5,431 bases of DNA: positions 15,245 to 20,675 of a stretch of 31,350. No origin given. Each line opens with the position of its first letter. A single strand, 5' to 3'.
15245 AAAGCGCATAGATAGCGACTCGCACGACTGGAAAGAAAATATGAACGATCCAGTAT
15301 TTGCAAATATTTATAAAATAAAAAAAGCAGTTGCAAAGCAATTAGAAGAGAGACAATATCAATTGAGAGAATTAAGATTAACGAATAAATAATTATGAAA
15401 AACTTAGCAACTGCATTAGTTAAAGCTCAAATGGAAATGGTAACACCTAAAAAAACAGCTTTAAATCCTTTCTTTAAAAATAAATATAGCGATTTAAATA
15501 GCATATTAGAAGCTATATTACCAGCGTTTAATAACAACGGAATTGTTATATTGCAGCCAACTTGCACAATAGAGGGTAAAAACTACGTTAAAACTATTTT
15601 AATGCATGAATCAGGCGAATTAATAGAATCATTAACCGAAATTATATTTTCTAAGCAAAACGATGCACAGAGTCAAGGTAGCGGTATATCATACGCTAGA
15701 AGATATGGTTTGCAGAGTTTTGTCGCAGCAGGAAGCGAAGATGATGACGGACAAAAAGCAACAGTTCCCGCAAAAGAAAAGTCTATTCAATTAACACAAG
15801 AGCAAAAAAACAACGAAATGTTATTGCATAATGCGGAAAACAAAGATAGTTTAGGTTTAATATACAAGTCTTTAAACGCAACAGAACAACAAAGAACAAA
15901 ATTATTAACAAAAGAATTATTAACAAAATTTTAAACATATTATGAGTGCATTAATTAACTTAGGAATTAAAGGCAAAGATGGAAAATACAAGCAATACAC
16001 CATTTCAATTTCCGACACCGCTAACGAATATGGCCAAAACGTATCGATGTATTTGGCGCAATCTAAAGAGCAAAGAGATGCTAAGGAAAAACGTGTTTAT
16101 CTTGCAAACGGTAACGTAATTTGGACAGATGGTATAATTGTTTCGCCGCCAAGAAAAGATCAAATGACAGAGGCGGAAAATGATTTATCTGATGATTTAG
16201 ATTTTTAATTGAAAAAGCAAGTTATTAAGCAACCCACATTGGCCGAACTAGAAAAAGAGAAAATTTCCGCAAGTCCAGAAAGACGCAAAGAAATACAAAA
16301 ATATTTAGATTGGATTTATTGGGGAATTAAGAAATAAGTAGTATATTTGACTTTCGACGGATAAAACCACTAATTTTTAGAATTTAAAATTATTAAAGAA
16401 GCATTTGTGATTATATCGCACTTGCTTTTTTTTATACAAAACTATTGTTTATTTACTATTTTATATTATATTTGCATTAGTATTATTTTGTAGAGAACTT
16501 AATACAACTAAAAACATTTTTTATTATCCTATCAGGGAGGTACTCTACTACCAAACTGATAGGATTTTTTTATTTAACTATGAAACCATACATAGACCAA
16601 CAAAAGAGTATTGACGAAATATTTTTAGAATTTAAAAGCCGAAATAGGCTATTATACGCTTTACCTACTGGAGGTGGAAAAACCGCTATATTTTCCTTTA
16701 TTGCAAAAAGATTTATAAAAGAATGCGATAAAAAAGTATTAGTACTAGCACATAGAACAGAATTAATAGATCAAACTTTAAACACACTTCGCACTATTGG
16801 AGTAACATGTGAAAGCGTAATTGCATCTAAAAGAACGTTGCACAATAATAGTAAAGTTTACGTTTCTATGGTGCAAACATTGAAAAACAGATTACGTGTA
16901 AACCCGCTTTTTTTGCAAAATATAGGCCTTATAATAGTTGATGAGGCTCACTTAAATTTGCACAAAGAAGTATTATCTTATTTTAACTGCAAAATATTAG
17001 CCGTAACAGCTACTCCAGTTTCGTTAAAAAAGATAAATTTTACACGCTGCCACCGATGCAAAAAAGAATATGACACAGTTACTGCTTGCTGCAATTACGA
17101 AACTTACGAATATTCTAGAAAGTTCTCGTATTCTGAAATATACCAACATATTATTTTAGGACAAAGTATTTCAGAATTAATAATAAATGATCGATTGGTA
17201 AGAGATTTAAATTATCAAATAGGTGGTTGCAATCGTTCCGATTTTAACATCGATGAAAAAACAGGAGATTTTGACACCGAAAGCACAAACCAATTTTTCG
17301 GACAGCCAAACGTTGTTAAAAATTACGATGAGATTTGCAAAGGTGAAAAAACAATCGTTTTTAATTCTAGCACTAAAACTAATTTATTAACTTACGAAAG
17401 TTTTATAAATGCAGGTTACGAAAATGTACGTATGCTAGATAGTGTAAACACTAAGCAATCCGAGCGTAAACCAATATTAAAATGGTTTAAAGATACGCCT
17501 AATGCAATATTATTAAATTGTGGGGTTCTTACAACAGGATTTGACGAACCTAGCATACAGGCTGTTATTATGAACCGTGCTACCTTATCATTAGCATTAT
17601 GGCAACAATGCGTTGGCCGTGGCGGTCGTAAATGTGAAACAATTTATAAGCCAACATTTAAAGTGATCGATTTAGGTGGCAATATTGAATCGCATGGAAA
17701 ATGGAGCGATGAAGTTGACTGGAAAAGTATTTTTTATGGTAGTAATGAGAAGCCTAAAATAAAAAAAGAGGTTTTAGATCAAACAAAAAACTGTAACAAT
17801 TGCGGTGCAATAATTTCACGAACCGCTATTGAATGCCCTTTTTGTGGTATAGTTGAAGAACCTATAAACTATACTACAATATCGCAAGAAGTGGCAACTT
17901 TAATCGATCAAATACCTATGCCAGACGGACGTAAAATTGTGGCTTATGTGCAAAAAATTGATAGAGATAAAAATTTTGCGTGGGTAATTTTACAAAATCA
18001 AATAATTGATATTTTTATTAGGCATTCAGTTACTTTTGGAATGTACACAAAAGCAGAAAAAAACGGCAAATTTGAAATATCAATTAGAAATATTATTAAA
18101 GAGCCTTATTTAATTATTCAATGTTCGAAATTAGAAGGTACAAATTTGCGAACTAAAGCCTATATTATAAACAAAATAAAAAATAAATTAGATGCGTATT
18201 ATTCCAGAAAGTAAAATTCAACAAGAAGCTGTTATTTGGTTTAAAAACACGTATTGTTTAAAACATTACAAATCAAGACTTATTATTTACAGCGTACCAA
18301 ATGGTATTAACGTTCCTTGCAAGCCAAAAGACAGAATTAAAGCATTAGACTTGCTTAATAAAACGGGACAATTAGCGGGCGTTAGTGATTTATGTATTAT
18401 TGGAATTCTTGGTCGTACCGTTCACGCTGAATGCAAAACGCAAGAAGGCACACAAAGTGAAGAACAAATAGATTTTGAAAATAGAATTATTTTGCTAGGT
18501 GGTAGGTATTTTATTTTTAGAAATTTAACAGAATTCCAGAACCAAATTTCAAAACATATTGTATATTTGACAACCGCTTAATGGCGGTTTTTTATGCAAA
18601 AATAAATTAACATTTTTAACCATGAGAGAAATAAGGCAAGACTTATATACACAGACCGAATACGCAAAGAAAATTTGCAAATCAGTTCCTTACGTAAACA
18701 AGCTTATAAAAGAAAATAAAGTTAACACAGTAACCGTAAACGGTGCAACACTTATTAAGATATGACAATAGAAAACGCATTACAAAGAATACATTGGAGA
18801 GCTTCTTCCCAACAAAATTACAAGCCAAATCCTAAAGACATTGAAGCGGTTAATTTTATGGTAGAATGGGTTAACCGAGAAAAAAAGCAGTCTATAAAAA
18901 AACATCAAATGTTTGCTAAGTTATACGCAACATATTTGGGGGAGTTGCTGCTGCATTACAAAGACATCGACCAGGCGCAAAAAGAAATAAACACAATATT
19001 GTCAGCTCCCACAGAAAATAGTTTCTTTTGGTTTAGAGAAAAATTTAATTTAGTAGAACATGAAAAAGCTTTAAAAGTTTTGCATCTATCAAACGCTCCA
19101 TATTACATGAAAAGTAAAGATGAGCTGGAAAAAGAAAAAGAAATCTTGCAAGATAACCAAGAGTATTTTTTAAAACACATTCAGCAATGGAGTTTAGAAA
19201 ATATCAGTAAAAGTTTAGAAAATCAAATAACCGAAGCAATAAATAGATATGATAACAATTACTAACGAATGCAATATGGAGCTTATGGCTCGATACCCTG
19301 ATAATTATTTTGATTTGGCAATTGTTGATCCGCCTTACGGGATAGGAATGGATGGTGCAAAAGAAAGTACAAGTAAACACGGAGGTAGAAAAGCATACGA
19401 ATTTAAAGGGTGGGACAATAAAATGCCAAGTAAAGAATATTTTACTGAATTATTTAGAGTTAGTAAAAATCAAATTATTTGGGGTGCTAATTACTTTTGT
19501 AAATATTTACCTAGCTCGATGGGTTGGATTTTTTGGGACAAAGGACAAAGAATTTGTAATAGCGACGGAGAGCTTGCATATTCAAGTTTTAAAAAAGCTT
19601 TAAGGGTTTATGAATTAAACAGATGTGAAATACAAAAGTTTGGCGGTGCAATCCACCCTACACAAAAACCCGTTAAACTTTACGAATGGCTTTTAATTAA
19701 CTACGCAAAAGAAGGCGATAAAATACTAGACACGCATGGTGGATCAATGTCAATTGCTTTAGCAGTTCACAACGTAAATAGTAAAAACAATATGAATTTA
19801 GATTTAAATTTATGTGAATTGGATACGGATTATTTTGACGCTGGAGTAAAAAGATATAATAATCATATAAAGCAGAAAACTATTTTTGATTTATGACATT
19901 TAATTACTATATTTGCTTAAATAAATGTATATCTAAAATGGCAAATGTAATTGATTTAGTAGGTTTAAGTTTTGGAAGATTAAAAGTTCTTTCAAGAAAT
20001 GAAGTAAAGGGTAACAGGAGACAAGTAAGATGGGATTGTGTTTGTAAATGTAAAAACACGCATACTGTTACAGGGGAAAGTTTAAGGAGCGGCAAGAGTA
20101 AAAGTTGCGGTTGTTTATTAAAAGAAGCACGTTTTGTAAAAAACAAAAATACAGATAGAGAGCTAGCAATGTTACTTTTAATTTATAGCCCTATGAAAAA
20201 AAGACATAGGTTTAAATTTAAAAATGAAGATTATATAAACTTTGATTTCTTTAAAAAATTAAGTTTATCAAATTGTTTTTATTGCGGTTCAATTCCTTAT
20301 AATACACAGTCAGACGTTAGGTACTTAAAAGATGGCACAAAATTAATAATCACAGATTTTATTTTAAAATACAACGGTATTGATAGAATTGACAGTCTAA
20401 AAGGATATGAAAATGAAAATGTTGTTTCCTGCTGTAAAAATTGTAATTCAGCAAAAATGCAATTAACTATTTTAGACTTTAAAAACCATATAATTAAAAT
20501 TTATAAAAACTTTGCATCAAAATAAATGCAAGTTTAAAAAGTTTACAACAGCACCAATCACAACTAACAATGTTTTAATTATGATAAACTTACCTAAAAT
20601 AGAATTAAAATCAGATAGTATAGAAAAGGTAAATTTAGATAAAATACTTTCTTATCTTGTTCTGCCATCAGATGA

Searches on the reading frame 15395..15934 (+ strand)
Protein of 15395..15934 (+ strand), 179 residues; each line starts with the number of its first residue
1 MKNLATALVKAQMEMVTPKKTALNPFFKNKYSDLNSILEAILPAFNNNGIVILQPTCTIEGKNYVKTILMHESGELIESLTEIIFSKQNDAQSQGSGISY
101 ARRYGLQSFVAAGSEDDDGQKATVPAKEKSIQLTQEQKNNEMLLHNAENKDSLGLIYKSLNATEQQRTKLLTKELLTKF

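Call 19: search_protein_families(library=phrogs, max_evalue=0.00001, proteins=[window:15395-15934:+])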
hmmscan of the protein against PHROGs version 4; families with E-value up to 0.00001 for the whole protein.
window:15395-15934:+ (179 aa): 4 families
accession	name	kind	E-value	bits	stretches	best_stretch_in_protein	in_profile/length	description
phrog_2324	-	DNA, RNA and nucleotide metabolism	8.1e-43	147.2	1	1-168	8-172/193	Erf-like ssDNA annealing protein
phrog_155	-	DNA, RNA and nucleotide metabolism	4.3e-32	112.9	1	2-152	66-213/308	Erf-like ssDNA annealing protein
phrog_34817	-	unknown function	3e-14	54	1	12-139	30-152/291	-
phrog_10003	-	other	8.6e-13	49.4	1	23-161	64-208/297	recombinase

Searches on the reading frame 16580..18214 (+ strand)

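Call 19: search_protein_families(library=phrogs, max_evalue=0.00001, proteins=[window:16580-18214:+])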
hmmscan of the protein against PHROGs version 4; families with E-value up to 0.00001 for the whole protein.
window:16580-18214:+ (544 aa): 5 families
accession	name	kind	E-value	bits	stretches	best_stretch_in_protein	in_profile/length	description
phrog_16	-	DNA, RNA and nucleotide metabolism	1.6e-62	213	1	1-443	271-657/986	DNA helicase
phrog_16694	-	unknown function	4.1e-19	69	2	233-365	538-674/1010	-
phrog_16259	-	DNA, RNA and nucleotide metabolism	6.4e-11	43.1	1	17-129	128-239/330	DNA helicase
phrog_3830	-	unknown function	5.9e-08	32.4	0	30-148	299-438/1032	-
phrog_9690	-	DNA, RNA and nucleotide metabolism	1.1e-06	29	0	272-365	176-268/306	DNA helicase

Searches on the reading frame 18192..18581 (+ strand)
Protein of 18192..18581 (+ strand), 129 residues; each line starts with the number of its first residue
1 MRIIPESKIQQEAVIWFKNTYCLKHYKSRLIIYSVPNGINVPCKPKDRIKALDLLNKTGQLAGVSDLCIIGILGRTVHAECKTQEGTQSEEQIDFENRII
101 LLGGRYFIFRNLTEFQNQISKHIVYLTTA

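Call 19: search_protein_families(library=phrogs, max_evalue=0.00001, proteins=[window:18192-18581:+])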
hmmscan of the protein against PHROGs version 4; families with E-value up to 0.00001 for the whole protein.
window:18192-18581:+ (129 aa): 2 families
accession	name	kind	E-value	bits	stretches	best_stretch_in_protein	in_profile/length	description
phrog_824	-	unknown function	3.8e-13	50.9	1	5-123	65-175/265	-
phrog_93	-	DNA, RNA and nucleotide metabolism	4.6e-07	29.8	1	2-119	350-438/613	endonuclease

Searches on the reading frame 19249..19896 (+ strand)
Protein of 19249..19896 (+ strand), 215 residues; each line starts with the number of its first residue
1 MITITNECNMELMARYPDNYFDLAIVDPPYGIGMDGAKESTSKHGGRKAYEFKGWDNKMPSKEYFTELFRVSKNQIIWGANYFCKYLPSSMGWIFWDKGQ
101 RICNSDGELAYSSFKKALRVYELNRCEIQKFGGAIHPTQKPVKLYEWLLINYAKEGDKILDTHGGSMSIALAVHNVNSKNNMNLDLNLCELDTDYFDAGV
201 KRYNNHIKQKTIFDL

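Call 19: search_protein_families(library=phrogs, max_evalue=0.00001, proteins=[window:19249-19896:+])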
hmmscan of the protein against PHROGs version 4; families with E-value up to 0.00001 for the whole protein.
window:19249-19896:+ (215 aa): 6 families
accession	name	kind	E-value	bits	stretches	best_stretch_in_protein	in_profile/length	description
phrog_67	-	other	1.1e-34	121.5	1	1-212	123-352/743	DNA methyltransferase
phrog_23224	-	other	9.9e-28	98.3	2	6-121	73-200/305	DNA methyltransferase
phrog_498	-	other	9.8e-17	61.7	1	19-212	221-429/633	DNA methyltransferase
phrog_18293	-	other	3.6e-13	50.5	1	133-210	43-114/119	methyltransferase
phrog_3008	-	other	2.4e-11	44.4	1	130-213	144-221/244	DNA methyltransferase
phrog_23085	-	unknown function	1.5e-08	35.4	1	105-206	13-108/138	-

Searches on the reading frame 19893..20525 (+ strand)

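Call 19: search_protein_families(library=phrogs, max_evalue=0.00001, proteins=[window:19893-20525:+])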
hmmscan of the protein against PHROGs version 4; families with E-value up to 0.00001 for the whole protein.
window:19893-20525:+ (210 aa): 4 families
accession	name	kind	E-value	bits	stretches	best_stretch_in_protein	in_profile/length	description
phrog_374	-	DNA, RNA and nucleotide metabolism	1.7e-19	71.1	1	11-177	186-340/617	HNH endonuclease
phrog_1035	-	DNA, RNA and nucleotide metabolism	3.9e-13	50.9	1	44-206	61-228/271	endonuclease VII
phrog_3118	-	DNA, RNA and nucleotide metabolism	9.6e-09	36.1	1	102-197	27-105/287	HNH endonuclease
phrog_3322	-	DNA, RNA and nucleotide metabolism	3.5e-06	28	1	163-207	108-152/162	endonuclease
